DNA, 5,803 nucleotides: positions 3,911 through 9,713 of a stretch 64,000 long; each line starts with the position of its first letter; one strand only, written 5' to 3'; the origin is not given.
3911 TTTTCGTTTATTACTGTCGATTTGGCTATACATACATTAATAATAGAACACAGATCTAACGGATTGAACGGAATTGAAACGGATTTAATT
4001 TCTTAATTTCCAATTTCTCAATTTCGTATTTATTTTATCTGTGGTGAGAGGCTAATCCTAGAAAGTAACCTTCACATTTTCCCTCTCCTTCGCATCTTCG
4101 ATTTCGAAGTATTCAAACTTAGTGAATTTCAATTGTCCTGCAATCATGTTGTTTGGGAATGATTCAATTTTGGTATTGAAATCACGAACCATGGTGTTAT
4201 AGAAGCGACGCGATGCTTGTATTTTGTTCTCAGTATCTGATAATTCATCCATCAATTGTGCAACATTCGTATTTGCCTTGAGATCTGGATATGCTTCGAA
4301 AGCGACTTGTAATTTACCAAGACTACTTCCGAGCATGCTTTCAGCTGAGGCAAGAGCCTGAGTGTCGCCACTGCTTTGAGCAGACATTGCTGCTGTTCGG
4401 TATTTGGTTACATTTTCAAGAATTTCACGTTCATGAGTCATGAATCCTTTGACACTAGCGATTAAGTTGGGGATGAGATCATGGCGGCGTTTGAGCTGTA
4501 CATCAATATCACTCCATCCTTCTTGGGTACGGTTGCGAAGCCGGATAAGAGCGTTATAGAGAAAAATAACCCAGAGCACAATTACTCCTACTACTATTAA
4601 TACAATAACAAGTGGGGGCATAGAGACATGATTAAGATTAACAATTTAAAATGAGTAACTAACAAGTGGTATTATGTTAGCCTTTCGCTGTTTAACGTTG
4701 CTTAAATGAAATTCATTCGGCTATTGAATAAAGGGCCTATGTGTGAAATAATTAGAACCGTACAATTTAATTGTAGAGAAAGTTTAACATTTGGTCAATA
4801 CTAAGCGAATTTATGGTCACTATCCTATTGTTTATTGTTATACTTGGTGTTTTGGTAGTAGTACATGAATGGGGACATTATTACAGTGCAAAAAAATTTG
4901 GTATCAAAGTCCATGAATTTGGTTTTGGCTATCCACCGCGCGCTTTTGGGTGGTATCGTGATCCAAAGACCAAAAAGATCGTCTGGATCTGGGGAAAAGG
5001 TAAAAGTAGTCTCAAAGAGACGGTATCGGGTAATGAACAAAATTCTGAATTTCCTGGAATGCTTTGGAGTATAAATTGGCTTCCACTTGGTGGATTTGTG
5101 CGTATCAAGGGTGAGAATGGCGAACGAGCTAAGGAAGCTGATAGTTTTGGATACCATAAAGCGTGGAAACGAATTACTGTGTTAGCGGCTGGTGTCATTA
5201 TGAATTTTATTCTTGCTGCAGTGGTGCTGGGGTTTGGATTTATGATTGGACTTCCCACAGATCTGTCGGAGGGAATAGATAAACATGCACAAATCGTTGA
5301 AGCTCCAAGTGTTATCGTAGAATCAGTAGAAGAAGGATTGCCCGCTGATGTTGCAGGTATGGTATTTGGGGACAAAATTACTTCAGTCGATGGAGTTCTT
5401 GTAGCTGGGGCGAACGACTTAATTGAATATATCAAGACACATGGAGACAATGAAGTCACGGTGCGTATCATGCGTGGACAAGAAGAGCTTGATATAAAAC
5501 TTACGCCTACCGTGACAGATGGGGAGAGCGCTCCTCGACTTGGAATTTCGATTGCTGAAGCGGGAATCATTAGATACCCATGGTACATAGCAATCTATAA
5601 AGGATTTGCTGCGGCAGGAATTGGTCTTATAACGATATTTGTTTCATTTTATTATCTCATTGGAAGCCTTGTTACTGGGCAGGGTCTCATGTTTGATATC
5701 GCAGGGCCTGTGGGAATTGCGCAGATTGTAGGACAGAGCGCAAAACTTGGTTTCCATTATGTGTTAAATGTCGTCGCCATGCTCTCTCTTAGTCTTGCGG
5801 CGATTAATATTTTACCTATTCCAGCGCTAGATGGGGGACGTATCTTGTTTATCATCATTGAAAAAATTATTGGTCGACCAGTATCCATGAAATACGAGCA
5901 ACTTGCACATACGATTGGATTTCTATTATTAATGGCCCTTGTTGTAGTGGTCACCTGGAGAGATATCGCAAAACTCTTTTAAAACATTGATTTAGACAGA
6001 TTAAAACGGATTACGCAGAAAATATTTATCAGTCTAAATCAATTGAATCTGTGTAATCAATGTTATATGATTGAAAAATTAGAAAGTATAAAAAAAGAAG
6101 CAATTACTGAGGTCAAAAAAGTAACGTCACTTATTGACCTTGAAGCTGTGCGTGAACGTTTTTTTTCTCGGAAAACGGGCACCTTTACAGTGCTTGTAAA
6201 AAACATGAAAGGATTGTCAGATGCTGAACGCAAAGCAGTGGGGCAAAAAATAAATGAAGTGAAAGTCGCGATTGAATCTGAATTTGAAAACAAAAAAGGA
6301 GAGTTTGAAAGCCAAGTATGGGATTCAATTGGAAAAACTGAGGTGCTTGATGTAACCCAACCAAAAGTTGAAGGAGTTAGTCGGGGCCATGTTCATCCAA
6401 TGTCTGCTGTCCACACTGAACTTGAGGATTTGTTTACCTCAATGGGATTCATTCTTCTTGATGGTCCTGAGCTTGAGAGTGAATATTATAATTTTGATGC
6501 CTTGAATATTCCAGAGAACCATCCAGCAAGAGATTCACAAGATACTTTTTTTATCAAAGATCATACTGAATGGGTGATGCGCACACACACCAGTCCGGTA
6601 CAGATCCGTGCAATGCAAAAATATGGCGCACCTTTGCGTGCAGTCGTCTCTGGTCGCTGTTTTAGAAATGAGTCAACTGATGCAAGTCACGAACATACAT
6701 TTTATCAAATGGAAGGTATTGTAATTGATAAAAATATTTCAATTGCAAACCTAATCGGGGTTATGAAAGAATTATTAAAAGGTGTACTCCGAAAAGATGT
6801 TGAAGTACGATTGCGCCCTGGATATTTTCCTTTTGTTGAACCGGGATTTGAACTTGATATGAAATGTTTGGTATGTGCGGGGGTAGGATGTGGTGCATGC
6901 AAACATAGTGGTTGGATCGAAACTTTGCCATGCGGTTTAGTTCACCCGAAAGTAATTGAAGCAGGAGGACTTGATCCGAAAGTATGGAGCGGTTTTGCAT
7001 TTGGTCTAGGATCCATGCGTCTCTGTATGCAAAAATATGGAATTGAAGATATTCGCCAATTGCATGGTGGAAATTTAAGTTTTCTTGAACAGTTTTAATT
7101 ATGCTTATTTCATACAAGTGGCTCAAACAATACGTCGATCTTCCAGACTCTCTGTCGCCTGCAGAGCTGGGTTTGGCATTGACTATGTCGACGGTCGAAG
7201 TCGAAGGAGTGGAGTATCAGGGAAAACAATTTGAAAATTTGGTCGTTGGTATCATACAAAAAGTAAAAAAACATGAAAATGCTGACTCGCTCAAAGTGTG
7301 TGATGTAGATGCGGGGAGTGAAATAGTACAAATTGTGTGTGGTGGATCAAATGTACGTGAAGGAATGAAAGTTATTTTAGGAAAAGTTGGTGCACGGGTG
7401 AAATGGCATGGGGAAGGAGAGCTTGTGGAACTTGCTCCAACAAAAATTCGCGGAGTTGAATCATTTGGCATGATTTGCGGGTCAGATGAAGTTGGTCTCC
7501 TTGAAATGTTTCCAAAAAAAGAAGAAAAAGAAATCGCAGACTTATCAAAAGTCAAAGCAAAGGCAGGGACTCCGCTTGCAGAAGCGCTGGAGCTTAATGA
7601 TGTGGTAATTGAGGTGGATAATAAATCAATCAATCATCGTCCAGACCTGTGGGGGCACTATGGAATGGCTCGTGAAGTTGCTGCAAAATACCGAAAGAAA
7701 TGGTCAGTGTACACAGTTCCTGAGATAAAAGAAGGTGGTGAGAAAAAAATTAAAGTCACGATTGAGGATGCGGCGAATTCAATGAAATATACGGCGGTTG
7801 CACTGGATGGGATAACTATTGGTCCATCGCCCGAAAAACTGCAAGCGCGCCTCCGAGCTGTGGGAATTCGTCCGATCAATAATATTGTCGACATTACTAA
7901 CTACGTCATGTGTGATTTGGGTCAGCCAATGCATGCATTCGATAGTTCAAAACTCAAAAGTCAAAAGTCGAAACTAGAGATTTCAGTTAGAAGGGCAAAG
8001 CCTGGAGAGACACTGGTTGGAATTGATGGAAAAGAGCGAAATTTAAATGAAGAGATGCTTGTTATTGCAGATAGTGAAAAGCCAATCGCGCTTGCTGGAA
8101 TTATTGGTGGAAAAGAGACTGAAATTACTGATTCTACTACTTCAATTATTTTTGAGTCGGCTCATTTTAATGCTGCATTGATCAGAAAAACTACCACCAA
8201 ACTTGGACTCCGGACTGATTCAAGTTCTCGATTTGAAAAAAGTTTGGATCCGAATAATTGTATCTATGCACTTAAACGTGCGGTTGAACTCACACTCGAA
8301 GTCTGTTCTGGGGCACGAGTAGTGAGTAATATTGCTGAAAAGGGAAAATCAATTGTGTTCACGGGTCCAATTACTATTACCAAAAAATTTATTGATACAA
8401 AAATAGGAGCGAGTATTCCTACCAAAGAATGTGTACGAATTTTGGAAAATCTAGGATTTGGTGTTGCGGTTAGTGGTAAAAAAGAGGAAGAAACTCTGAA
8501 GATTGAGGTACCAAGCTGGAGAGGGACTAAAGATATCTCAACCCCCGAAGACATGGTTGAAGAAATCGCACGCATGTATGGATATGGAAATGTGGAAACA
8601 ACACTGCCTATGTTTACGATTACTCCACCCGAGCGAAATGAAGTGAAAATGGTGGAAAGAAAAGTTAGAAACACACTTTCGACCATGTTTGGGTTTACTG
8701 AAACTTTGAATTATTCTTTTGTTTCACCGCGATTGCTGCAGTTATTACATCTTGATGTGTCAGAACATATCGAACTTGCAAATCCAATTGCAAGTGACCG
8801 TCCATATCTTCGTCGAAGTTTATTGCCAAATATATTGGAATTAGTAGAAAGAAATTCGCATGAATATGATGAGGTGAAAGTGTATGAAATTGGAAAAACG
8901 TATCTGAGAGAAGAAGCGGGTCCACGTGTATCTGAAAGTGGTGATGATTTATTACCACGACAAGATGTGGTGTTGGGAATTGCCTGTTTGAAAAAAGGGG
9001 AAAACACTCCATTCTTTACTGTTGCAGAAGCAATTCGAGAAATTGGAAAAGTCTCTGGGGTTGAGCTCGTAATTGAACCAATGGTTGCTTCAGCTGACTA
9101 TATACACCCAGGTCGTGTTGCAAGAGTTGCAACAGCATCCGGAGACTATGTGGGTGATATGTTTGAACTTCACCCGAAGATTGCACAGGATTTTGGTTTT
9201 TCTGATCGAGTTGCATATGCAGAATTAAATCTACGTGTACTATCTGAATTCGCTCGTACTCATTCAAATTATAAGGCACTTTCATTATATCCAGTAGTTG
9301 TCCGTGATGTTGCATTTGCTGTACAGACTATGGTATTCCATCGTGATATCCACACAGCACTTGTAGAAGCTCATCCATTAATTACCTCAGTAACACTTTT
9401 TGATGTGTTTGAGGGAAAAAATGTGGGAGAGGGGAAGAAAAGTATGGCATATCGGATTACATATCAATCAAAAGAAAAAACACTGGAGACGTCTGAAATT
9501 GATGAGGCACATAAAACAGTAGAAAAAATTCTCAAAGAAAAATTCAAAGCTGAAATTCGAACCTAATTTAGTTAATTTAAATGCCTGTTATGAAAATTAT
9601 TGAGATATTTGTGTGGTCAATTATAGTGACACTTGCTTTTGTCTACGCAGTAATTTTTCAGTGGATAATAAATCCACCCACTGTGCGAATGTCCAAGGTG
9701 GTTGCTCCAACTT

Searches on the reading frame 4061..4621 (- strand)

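Call 66: search_protein_families(library=pfam, proteins=[window:4061-4621:-], max_evalue=0.01)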
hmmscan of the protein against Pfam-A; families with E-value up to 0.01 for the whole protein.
window:4061-4621:- (187 aa): 1 family
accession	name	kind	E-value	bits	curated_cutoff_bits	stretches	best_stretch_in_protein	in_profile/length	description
PF04011.17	LemA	-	1.3e-56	191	26.2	1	36-187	2-149/149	LemA family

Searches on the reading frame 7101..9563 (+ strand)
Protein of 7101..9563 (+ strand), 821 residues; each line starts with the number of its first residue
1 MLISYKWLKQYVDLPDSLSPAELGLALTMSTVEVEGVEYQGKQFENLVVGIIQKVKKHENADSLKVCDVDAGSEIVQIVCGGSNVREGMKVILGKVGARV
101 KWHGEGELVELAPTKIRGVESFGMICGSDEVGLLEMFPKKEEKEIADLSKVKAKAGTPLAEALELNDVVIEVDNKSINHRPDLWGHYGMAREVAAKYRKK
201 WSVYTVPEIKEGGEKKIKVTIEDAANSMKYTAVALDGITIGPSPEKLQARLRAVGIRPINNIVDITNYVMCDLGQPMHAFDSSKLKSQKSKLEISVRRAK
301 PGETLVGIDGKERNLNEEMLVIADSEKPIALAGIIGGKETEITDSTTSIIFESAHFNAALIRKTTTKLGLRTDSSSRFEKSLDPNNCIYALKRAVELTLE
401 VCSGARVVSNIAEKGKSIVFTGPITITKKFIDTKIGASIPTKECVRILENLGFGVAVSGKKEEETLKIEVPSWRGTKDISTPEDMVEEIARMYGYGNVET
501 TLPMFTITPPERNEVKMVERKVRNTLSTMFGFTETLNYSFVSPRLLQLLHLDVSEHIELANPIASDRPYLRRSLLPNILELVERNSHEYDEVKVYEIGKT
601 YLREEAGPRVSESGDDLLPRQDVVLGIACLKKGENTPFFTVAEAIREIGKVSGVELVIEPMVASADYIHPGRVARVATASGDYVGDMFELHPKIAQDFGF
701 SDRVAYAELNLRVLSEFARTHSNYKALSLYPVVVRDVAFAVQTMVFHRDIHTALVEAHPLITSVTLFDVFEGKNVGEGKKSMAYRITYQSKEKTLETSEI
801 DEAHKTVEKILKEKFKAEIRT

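Call 48: search_protein_families(library=pfam, proteins=[window:7101-9563:+], max_evalue=0.001)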
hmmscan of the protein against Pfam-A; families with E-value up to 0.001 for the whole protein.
window:7101-9563:+ (821 aa): 5 families
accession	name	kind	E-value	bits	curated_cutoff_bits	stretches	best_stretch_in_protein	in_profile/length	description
PF03483.22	B3_4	-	3.1e-66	222.7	29.3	1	229-402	4-173/174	B3/4 domain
PF17759.6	tRNA_synthFbeta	-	2e-38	132.4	22.4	1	499-711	2-214/214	Phenylalanyl tRNA synthetase beta chain CLM domain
PF03147.19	FDX-ACB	-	1.3e-25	90.1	31.1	1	728-820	1-94/94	Ferredoxin-fold anticodon binding domain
PF03484.21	B5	-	4.8e-18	65.5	28.6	1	424-495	1-67/67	tRNA synthetase B5 domain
PF01588.26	tRNA_bind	-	1.1e-17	64.3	27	1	47-144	1-83/96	Putative tRNA binding domain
